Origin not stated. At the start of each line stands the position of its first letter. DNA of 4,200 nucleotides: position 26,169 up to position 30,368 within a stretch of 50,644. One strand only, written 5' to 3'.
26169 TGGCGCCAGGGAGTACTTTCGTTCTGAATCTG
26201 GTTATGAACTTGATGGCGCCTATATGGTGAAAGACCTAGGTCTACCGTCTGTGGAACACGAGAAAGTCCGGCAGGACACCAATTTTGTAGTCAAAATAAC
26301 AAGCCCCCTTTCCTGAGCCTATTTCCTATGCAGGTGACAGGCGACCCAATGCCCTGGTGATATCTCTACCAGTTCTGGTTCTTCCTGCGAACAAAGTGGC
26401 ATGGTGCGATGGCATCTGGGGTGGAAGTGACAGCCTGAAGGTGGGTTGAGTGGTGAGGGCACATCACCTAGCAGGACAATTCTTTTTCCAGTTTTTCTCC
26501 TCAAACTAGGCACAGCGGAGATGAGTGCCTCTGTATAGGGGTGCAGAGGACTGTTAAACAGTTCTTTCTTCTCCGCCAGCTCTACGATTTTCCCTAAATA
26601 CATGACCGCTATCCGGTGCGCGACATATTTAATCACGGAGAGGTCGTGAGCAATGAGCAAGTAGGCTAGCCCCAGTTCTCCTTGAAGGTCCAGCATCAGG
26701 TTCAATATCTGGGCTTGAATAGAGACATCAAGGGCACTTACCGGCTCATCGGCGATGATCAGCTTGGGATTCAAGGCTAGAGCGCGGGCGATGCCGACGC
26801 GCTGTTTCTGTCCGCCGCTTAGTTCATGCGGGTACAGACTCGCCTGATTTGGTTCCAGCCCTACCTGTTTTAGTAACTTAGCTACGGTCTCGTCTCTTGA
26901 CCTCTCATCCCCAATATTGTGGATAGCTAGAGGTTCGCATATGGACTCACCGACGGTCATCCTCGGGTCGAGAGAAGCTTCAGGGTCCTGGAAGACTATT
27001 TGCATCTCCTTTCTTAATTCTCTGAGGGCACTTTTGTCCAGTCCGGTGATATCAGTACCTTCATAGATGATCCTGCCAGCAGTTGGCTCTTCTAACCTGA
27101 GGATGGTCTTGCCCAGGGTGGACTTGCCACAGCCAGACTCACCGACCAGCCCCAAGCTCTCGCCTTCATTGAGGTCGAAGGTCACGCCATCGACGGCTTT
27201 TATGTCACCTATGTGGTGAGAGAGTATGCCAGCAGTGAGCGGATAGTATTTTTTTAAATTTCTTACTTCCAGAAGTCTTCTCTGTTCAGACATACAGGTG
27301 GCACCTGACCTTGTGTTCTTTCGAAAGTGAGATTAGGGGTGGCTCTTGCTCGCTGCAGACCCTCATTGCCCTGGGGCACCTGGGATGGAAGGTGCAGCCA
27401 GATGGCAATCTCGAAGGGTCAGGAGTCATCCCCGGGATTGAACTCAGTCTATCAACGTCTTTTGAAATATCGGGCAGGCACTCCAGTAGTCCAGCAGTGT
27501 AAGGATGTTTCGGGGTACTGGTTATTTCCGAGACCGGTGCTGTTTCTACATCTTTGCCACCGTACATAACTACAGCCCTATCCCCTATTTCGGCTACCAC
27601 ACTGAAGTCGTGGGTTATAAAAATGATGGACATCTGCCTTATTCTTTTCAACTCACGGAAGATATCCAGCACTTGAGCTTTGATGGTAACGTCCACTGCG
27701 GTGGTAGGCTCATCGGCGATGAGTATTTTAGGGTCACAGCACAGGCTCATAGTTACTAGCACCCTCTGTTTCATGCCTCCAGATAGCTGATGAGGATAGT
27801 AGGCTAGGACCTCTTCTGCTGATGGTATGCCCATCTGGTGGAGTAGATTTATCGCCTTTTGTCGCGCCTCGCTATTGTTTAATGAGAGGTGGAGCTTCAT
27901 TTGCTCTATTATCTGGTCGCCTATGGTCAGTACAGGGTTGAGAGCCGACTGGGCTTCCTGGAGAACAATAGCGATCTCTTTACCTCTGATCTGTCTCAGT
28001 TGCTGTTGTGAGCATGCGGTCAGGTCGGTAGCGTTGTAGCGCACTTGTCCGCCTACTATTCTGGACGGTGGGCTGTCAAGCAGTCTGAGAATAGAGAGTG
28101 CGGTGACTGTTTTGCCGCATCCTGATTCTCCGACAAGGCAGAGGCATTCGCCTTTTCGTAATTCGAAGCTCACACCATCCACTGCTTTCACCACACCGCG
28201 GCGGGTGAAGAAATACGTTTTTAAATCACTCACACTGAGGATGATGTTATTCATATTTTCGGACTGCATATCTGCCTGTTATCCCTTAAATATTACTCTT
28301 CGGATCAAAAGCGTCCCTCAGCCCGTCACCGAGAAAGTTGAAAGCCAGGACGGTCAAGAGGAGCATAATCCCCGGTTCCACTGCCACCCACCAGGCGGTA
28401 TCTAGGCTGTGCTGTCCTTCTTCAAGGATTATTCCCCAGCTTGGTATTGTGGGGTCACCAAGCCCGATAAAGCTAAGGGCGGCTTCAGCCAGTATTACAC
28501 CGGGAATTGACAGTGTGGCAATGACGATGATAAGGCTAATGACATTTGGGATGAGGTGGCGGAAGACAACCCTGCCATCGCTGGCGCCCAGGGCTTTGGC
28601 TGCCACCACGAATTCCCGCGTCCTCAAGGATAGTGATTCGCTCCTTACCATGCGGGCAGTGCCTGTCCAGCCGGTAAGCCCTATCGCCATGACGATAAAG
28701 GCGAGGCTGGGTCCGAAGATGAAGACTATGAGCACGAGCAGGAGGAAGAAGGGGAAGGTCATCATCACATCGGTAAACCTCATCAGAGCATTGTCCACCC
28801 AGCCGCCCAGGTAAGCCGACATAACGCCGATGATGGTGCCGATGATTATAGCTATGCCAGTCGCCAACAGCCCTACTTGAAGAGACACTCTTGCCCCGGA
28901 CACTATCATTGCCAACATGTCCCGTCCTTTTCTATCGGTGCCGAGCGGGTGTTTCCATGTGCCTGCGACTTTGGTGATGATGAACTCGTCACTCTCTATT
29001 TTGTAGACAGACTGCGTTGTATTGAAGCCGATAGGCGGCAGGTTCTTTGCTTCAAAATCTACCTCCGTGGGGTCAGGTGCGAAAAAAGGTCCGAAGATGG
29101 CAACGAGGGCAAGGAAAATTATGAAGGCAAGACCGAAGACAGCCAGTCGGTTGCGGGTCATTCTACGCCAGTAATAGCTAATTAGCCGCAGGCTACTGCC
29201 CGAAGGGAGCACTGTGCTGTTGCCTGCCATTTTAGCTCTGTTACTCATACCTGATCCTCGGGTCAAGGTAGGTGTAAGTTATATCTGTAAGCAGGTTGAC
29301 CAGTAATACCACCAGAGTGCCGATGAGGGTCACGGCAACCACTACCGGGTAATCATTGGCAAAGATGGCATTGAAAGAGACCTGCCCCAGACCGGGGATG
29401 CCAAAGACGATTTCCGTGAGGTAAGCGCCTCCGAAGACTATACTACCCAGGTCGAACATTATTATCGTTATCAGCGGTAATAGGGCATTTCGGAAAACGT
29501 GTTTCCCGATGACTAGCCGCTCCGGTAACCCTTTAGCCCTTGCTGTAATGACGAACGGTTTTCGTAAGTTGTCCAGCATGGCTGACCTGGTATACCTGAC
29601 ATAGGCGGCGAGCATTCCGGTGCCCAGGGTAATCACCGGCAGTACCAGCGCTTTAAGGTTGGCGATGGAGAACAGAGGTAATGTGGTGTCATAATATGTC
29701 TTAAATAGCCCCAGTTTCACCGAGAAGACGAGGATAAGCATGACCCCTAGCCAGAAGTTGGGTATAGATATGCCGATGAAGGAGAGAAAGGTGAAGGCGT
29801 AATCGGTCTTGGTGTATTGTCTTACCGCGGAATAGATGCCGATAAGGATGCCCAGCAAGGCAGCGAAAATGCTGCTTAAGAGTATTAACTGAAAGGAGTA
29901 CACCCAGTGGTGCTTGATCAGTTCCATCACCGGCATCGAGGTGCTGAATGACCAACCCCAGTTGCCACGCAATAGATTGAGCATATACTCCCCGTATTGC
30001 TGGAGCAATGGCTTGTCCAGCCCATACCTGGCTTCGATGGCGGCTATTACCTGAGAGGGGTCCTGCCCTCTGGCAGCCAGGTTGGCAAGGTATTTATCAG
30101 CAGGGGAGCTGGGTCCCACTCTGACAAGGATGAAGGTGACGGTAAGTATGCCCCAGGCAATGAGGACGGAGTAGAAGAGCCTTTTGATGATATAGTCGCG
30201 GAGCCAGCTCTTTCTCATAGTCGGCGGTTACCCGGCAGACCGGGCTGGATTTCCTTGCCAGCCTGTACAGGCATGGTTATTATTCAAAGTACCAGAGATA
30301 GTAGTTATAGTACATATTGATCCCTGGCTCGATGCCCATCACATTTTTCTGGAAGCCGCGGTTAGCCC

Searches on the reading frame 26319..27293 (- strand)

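Call 26: search_protein_families(library=ncbifam, proteins=[window:26319-27293:-], max_evalue=1e-12)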
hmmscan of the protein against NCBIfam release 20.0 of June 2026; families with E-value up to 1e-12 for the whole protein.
window:26319-27293:- (324 aa): 157 families (the best 25 are shown)
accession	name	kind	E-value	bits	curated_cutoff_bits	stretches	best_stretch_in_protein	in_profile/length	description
NF008453.0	PRK11308.1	subfamily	2.5e-123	411.6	408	1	3-321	8-325/334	dipeptide ABC transporter ATP-binding protein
NF011659.0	PRK15079.1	equivalog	1.3e-111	372.5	540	1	3-320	7-329/334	murein tripeptide/oligopeptide ABC transporter ATP binding protein OppF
NF043071.1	DppF_dipep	equivalog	4.5e-106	355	660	1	3-320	9-325/331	dipeptide ABC transporter ATP-binding subunit DppF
NF007613.0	PRK10261.1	equivalog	7.2e-105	351.7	1077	1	5-282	311-590/623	glutathione ABC transporter ATP-binding protein GsiA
NF043078.1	MMSYN1_0168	equivalog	5.9e-85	286.2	800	1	124-263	460-599/649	oligopeptide ABC transporter ATP-binding protein OppF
NF008246.0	PRK11022.1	equivalog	1.1e-75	254.8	541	1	24-321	9-316/326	dipeptide ABC transporter ATP-binding protein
TIGR02769.1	nickel_nikE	equivalog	3.4e-75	252.9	332.55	1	7-263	2-255/265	nickel import ATP-binding protein NikE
NF011713.0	PRK15134.1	equivalog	3.7e-75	253.5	834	1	3-258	271-526/529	microcin C ABC transporter ATP-binding protein YejF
NF007010.1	PRK09473.1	subfamily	9.7e-73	244.7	575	1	26-322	13-314/318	oligopeptide ABC transporter ATP-binding protein OppD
NF007739.0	PRK10419.1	subfamily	1.2e-68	231.6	354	1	7-268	3-265/268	nickel ABC transporter ATP-binding protein NikE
NF043079.1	MMSYN1_0167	equivalog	1.8e-65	221.8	740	1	88-318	298-531/561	oligopeptide ABC transporter ATP-binding protein OppD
NF011692.0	PRK15112.1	equivalog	8e-61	206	452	1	6-260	4-253/269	putrescine export ABC transporter ATP-binding protein SapF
NF047576.1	opine_ATP_CntF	equivalog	2.5e-55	187.6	385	1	32-266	18-258/264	staphylopine uptake ABC transporter ATP-binding protein CntF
NF047578.1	opine_ATP_CntD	equivalog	5.2e-55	186.5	380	1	32-266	18-258/266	staphylopine uptake ABC transporter ATP-binding protein CntD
TIGR02770.1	nickel_nikD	equivalog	1.3e-54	185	318.7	1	34-260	2-228/230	nickel import ATP-binding protein NikD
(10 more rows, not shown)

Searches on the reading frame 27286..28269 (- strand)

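Call 26: search_protein_families(library=ncbifam, proteins=[window:27286-28269:-], max_evalue=1e-12)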
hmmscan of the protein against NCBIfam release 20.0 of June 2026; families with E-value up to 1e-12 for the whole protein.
window:27286-28269:- (327 aa): 138 families (the best 25 are shown)
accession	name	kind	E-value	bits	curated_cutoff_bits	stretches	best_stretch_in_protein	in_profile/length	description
NF008246.0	PRK11022.1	equivalog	1.8e-99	332.9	541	1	10-325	3-316/326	dipeptide ABC transporter ATP-binding protein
NF007010.1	PRK09473.1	subfamily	2.1e-93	312.6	575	1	10-324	1-312/318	oligopeptide ABC transporter ATP-binding protein OppD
NF043079.1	MMSYN1_0167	equivalog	4.3e-89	299.8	740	1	87-325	296-534/561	oligopeptide ABC transporter ATP-binding protein OppD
NF007613.0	PRK10261.1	equivalog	1e-84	285.1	1077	1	7-269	9-276/623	glutathione ABC transporter ATP-binding protein GsiA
NF011713.0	PRK15134.1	equivalog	1.6e-79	267.9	834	1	7-267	2-262/529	microcin C ABC transporter ATP-binding protein YejF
NF008453.0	PRK11308.1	subfamily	2.1e-77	260.6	408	1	3-324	5-324/334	dipeptide ABC transporter ATP-binding protein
NF011659.0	PRK15079.1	equivalog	7.8e-73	245.1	540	1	9-323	19-328/334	murein tripeptide/oligopeptide ABC transporter ATP binding protein OppF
TIGR02770.1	nickel_nikD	equivalog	1e-70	237.7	318.7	1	30-263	2-227/230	nickel import ATP-binding protein NikD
NF047576.1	opine_ATP_CntF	equivalog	1.4e-69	234.2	385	1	27-270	17-258/264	staphylopine uptake ABC transporter ATP-binding protein CntF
NF047578.1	opine_ATP_CntD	equivalog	2.1e-68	230.4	380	1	26-271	16-259/266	staphylopine uptake ABC transporter ATP-binding protein CntD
NF011674.0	PRK15093.1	equivalog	2.6e-66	224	627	1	10-325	3-323/330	putrescine export ABC transporter ATP-binding protein SapD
NF043071.1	DppF_dipep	equivalog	5.8e-66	223.1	660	1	8-323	11-324/331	dipeptide ABC transporter ATP-binding subunit DppF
NF043078.1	MMSYN1_0168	equivalog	5.6e-48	164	800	1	140-266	474-598/649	oligopeptide ABC transporter ATP-binding protein OppF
TIGR02769.1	nickel_nikE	equivalog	6.6e-47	160.2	332.55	1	20-262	17-250/265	nickel import ATP-binding protein NikE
TIGR01186.1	proV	subfamily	7.4e-46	156.9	326.6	1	24-263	3-231/363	betaine/proline/choline family ABC transporter ATP-binding protein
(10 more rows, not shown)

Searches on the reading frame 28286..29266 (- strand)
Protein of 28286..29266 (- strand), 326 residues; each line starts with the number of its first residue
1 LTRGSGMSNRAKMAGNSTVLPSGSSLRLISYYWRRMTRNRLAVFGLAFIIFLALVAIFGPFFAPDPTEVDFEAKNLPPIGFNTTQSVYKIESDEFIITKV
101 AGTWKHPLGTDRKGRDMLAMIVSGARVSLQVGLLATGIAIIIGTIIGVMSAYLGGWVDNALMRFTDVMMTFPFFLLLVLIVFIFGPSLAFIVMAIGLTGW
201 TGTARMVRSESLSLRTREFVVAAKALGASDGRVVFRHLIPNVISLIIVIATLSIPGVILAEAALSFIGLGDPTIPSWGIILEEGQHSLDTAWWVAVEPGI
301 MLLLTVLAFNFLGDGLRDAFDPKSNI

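Call 26: search_protein_families(library=ncbifam, proteins=[window:28286-29266:-], max_evalue=1e-12)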
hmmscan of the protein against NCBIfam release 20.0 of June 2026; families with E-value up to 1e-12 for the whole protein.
window:28286-29266:- (326 aa): 14 families
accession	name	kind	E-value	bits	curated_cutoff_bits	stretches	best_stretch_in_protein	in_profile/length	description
NF045476.1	Opp4C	equivalog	1.2e-88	297.1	350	1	30-323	4-278/278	oligopeptide ABC transporter permease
NF045475.1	Opp3C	equivalog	7.2e-74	248.8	450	1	25-324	20-327/328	oligopeptide ABC transporter permease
TIGR02790.1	nickel_nikC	equivalog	5.7e-70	235.9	358.45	1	103-321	39-258/258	nickel ABC transporter permease subunit NikC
NF045474.1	Opp2C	equivalog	3e-69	233.2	300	1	103-321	17-236/236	nickel transporter permease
NF045473.1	Opp1C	equivalog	5.3e-67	226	350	1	102-323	44-266/267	nickel/cobalt ABC transporter permease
NF011662.0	PRK15082.1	equivalog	4.1e-63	213.6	484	1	30-323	27-299/303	glutathione ABC transporter permease GsiD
NF008160.0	PRK10913.1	equivalog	5.5e-62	209.9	483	1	23-323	13-297/300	dipeptide ABC transporter permease DppC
NF011935.0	PRK15406.1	equivalog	1.1e-61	209.3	433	1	103-324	79-301/302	oligopeptide ABC transporter permease OppC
NF007738.0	PRK10417.1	equivalog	2e-60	204.6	335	1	101-323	47-270/277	nickel ABC transporter permease subunit NikC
NF007376.0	PRK09881.1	equivalog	1e-52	179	434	1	104-324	72-293/298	D,D-dipeptide ABC transporter permease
NF047573.1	opine_perm_CntC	exception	4e-48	164.1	440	1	102-323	48-270/271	staphylopine uptake ABC transporter permease subunit CntC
NF043080.1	MMSYN1_0166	equivalog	4.9e-41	140.6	370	1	93-324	74-305/307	oligopeptide ABC transporter permease OppC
NF011596.0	PRK15021.1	subfamily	1.3e-32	113.2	439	1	104-324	119-339/341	microcin C ABC transporter permease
NF011691.0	PRK15111.1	equivalog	4.1e-31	108.6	379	1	30-320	17-291/296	putrescine export ABC transporter permease SapC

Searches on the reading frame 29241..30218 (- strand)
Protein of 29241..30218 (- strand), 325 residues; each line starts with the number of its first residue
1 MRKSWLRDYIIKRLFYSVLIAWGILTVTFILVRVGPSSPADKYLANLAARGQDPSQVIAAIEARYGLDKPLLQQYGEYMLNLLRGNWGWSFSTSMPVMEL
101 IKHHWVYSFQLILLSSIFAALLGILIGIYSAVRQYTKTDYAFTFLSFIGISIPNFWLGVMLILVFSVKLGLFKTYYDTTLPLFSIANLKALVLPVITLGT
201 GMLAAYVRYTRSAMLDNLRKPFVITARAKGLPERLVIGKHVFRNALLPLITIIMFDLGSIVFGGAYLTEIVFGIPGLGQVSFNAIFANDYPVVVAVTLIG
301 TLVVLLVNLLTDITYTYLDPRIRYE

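Call 26: search_protein_families(library=ncbifam, proteins=[window:29241-30218:-], max_evalue=1e-12)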
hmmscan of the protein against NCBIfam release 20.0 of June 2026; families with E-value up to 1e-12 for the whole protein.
window:29241-30218:- (325 aa): 12 families
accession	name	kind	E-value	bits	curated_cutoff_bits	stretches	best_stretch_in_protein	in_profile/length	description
NF045470.1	Opp2B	equivalog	8.7e-81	271.4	350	1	13-323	1-300/300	nickel ABC transporter permease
NF045469.1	Opp1B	equivalog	1.6e-69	234.8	380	1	7-323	2-307/307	nickel/cobalt ABC transporter permease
TIGR02789.1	nickel_nikB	equivalog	5.4e-66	223.1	447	1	7-323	2-307/314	nickel ABC transporter permease subunit NikB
NF045471.1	Opp3B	equivalog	5.1e-65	219.9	480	1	8-324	3-304/308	oligopeptide ABC transporter permease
NF045472.1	Opp4B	equivalog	3.7e-61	207.2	450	1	8-323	3-319/319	oligopeptide ABC transporter permease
NF007677.0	PRK10352.1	equivalog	1e-60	205.5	433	1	8-324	3-308/314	nickel ABC transporter permease subunit NikB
NF011661.0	PRK15081.1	equivalog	5.1e-60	203.5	463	1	8-324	3-305/306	glutathione ABC transporter permease GsiC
NF007008.0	PRK09471.1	equivalog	1.3e-55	189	388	1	8-324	3-306/306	oligopeptide ABC transporter permease OppB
NF011712.0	PRK15133.1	subfamily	4e-55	187.2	445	1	49-325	78-362/364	microcin C ABC transporter permease YejB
NF008161.0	PRK10914.1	equivalog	3.2e-53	181.1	590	2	187-324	201-337/339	dipeptide ABC transporter permease DppB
NF043081.1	MMSYN1_0165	equivalog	4.4e-33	114.8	350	1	93-323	163-385/388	oligopeptide ABC transporter permease OppB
NF011690.0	PRK15110.1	equivalog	5e-30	105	432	1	185-316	177-307/321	putrescine export ABC transporter permease SapB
